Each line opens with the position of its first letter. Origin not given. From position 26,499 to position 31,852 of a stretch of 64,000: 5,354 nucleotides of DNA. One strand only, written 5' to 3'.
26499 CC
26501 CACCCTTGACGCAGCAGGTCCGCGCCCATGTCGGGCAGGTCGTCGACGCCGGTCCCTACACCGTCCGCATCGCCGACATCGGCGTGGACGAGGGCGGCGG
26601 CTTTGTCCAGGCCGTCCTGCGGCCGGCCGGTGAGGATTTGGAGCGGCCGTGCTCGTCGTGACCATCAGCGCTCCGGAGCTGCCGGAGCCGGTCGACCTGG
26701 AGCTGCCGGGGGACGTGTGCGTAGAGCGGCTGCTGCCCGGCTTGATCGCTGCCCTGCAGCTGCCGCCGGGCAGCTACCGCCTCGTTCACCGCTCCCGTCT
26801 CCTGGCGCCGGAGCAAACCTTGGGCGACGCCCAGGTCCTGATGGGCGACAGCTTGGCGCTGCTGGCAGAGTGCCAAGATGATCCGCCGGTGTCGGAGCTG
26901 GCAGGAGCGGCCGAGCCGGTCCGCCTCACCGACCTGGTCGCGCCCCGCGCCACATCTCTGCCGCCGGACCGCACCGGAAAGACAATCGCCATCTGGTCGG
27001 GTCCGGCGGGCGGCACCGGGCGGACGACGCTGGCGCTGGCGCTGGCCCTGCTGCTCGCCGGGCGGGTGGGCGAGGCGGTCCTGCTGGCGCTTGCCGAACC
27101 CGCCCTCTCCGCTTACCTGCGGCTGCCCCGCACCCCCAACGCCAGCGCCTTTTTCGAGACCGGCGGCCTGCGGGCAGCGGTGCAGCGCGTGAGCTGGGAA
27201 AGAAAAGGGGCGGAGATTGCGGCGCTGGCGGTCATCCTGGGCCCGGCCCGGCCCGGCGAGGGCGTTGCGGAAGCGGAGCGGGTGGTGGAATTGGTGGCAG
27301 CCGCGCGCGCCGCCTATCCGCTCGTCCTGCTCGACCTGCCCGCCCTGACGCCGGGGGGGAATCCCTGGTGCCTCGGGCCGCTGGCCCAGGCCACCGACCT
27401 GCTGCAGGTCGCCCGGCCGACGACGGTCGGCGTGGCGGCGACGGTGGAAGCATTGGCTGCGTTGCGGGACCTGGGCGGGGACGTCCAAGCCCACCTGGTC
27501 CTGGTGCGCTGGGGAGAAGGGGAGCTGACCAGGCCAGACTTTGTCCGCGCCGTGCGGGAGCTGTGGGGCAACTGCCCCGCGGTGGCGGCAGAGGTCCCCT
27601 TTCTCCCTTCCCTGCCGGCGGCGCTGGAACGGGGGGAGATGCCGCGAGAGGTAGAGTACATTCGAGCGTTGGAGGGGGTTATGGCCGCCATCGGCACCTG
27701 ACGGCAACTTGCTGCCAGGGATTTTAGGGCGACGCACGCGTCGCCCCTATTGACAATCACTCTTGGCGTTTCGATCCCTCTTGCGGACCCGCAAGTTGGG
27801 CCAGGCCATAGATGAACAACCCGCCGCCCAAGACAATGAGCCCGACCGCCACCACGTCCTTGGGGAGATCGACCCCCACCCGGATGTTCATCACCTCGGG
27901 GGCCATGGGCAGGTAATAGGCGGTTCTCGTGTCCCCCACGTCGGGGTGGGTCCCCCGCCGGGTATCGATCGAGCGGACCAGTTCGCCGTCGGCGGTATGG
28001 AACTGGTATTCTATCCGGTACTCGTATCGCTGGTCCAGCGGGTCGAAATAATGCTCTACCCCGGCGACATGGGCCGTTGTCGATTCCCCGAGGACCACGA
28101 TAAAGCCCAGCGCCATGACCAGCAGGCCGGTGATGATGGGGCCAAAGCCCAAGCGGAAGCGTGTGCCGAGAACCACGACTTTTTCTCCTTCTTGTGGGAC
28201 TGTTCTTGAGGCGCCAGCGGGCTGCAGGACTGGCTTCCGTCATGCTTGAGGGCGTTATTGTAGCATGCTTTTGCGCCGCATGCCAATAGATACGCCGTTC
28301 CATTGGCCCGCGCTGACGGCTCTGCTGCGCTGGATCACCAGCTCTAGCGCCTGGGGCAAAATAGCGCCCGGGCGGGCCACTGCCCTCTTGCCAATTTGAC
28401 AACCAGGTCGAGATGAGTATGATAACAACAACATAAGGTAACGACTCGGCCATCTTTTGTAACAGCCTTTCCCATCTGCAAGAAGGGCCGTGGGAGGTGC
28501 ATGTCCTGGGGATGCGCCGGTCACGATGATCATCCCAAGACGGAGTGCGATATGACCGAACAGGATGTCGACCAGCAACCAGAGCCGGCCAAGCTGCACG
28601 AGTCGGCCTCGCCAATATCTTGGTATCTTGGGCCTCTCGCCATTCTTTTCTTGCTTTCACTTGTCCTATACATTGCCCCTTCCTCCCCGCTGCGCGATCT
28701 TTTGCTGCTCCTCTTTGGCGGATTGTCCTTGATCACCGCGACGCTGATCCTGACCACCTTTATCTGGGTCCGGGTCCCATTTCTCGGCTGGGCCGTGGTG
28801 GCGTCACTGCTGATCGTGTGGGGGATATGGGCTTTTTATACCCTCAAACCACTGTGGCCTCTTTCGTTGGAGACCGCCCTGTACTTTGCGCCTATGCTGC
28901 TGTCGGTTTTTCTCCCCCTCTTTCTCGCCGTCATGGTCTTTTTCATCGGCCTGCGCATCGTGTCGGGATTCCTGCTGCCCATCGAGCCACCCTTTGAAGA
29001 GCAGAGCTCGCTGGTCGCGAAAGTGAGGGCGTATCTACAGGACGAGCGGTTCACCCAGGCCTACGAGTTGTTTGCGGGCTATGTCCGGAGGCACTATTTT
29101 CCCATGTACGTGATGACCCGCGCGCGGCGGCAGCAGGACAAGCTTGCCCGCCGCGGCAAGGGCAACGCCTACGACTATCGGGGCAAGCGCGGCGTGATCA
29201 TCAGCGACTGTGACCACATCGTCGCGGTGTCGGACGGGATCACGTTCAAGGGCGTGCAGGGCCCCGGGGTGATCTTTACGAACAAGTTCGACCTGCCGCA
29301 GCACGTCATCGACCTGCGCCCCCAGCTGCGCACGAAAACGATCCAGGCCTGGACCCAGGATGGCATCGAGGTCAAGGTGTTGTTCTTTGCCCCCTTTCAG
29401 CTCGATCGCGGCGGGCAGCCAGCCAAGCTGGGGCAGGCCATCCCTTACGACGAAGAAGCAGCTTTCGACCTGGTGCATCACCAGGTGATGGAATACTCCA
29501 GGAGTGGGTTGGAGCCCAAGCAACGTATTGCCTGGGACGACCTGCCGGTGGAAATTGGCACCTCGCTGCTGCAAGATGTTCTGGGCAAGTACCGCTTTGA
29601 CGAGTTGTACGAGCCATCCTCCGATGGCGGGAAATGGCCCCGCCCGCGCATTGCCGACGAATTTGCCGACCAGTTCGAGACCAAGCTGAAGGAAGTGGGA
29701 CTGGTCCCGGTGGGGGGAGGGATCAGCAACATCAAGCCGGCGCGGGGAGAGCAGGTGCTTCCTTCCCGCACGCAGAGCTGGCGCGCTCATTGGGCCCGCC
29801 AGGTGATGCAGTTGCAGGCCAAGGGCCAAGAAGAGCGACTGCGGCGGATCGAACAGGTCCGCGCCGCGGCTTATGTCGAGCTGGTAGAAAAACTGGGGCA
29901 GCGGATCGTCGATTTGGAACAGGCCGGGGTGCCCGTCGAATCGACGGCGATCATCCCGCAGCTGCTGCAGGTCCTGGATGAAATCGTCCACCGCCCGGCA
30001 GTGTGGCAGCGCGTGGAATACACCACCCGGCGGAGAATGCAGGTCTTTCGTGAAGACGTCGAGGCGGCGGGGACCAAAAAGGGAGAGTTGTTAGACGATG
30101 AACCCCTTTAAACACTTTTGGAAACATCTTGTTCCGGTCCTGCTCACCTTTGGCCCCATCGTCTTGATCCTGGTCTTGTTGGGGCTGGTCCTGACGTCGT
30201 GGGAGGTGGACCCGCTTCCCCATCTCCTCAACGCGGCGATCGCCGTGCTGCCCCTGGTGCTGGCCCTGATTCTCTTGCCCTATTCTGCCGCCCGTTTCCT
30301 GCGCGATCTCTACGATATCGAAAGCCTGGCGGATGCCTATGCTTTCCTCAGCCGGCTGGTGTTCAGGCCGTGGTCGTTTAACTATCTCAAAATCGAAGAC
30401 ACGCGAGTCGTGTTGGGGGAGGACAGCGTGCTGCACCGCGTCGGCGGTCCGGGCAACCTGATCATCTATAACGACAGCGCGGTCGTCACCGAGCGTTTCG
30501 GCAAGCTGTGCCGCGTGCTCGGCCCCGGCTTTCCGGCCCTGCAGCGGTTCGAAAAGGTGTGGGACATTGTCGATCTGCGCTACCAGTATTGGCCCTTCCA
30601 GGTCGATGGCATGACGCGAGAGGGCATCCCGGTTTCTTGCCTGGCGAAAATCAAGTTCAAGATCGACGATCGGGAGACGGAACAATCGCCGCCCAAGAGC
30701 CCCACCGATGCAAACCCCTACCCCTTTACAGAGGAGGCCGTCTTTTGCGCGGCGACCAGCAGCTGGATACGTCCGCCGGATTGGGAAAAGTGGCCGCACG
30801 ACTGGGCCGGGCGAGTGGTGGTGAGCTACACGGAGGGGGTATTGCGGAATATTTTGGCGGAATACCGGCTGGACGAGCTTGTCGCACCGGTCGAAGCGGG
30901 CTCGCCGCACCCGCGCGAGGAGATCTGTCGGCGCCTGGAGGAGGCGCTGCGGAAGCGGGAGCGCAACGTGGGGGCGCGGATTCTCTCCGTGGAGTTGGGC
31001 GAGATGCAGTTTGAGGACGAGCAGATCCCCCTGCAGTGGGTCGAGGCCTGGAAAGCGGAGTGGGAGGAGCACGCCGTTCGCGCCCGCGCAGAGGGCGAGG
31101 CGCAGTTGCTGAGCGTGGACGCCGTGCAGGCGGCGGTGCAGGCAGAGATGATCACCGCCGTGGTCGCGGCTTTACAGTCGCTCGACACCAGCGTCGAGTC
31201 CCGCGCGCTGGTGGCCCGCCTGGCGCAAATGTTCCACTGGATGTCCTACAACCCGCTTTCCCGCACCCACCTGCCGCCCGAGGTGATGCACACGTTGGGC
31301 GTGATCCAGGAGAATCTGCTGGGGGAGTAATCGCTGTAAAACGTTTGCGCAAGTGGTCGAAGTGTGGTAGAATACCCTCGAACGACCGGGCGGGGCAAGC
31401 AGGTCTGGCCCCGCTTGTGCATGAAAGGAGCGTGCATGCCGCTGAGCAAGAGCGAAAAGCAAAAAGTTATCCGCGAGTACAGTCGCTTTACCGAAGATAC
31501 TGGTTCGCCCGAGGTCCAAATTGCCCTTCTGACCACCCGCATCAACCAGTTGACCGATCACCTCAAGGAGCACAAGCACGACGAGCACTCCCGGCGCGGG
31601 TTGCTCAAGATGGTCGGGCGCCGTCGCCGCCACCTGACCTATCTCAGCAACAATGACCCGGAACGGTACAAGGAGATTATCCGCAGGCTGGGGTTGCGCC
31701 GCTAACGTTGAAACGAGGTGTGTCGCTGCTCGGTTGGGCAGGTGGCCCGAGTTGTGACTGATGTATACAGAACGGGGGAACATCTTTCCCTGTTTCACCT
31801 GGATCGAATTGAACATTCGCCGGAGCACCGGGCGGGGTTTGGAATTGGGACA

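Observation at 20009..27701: Compact type VII secretion-like locus inserted directly after a tRNA-Gly/Cys/Leu cluster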

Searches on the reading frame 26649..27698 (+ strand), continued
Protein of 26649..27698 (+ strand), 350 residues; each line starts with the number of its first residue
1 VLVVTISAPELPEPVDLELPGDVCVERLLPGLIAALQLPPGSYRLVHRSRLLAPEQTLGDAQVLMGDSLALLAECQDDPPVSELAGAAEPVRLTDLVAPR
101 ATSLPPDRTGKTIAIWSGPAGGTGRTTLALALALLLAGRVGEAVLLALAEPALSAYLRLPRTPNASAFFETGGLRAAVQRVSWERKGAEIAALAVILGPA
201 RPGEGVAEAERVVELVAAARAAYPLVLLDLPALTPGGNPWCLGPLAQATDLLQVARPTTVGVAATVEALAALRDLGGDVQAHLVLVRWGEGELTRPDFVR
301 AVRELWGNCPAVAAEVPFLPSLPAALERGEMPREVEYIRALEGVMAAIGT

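Call 75: search_solved_structures(query=A1, max_evalue=1)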
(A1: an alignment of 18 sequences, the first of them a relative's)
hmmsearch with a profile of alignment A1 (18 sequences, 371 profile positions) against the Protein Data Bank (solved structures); distinct sequences matched with E-value up to 1: 38.
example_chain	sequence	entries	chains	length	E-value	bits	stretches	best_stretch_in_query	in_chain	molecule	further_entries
1f48_A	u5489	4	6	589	9.6e-06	28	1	127-166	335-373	ARSENITE-TRANSLOCATING ATPASE | ARSENICAL PUMP-DRIVING ATPASE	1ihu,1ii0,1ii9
2mqj_A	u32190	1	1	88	0.0053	18.9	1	17-78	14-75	Ubiquitin-like protein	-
2mlb_A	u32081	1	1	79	0.0054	18.9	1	17-78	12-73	redesigned ubiquitin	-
5zew_A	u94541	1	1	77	0.0055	18.9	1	17-77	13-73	Ubiquitin-like protein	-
6fj7_A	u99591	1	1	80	0.0056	18.8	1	17-77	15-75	Ubiquitin-like protein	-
6fnn_C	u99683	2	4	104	0.012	17.8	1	17-77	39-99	Ubiquitin-like protein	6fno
9mbo_A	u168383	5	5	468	0.016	17.4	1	17-108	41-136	Midnolin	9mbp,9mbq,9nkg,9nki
1g5r_A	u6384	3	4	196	0.017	17.3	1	93-153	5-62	COB(I)ALAMIN ADENOSYLTRANSFERASE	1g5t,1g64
9m2w_u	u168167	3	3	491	0.017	17.2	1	17-108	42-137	Midnolin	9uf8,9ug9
6bs3_B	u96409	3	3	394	0.018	17.2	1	126-155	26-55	Anion transporter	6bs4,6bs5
9bui_y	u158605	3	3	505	0.018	17.2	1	17-108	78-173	Midnolin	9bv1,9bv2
9bv3_y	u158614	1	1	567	0.022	16.9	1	17-108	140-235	Midnolin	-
3b85_A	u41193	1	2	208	0.024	16.8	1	116-170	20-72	Phosphate starvation-inducible protein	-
3zq6_A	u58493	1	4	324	0.027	16.6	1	115-163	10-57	PUTATIVE ARSENICAL PUMP-DRIVING ATPASE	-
3ea0_A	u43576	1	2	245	0.027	16.6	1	211-293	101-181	ATPase, ParA family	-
2bek_A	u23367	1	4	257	0.033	16.3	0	220-289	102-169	SEGREGATION PROTEIN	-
1hyq_A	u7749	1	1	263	0.11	14.5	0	119-285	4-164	CELL DIVISION INHIBITOR (MIND-1)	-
3q9l_A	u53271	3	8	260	0.55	12.3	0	120-303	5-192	Septum site-determining protein minD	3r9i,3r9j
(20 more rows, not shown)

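Call 88: search_protein_representatives(alignment_id=A1)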
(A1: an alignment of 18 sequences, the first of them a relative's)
Query: 18 sequences, 371 profile positions. Proteins with E-value up to 0.001 (for the whole library): 1650; up to 1e-10: 93; up to 1e-30: 37. The best 150 are listed.
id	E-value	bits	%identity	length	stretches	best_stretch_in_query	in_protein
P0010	1.9e-158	543.7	-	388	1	2-369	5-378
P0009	2.0e-147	507.4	-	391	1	2-367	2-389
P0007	6.9e-146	502.3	-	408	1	3-369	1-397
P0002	4.8e-143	493.0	-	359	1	2-345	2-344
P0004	5.3e-142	489.5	-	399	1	5-368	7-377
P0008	6.6e-141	486.0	-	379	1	3-368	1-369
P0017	5.0e-140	483.0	-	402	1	3-367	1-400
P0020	1.9e-126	438.4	-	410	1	3-366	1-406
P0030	1.1e-118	412.8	-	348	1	10-367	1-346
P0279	6.2e-118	410.3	-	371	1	3-366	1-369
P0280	3.8e-109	381.4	-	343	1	33-365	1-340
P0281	2.3e-100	352.5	-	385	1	3-366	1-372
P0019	9.5e-96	337.3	-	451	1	78-361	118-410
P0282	1.8e-94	333.2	-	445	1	117-365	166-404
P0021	6.9e-92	324.6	-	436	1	112-368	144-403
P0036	1.8e-80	287.1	-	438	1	111-366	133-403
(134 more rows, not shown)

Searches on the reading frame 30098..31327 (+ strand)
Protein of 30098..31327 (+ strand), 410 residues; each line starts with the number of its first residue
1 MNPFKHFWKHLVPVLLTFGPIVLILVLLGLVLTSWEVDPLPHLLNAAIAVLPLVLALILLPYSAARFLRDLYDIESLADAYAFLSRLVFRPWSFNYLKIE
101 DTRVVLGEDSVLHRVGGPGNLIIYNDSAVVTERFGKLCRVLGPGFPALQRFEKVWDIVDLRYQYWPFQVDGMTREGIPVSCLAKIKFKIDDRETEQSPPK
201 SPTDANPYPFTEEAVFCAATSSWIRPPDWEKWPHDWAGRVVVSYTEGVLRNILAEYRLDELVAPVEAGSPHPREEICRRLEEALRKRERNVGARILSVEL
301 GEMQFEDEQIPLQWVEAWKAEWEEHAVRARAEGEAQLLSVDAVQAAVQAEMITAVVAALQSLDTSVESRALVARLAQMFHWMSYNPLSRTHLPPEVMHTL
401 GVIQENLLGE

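Call 5: search_protein_families(library=pfam, proteins=[window:30098-31327:+], max_evalue=0.01)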
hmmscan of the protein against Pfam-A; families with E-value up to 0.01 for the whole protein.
window:30098-31327:+ (410 aa): 1 family
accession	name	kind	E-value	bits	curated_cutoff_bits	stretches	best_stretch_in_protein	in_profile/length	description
PF01145.31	Band_7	-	1.9e-11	44.8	23.6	1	128-335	8-176/176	SPFH domain / Band 7 family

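Call 6: search_protein_families(library=ncbifam, proteins=[window:30098-31327:+], max_evalue=0.01)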
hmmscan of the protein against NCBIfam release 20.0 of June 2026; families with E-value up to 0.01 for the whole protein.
window:30098-31327:+ (410 aa): 0 families

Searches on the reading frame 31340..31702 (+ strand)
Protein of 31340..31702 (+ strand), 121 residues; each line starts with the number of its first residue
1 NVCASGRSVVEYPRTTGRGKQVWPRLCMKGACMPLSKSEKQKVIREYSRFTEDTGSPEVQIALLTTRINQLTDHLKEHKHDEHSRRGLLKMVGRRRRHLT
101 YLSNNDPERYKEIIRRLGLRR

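Call 35: search_protein_families(library=pfam, proteins=[window:31340-31702:+], max_evalue=0.001)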
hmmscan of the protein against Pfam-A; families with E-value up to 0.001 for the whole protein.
window:31340-31702:+ (121 aa): 1 family
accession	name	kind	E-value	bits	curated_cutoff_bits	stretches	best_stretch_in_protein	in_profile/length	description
PF00312.27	Ribosomal_S15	-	1.1e-35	122.1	31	1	40-120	1-81/81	Ribosomal protein S15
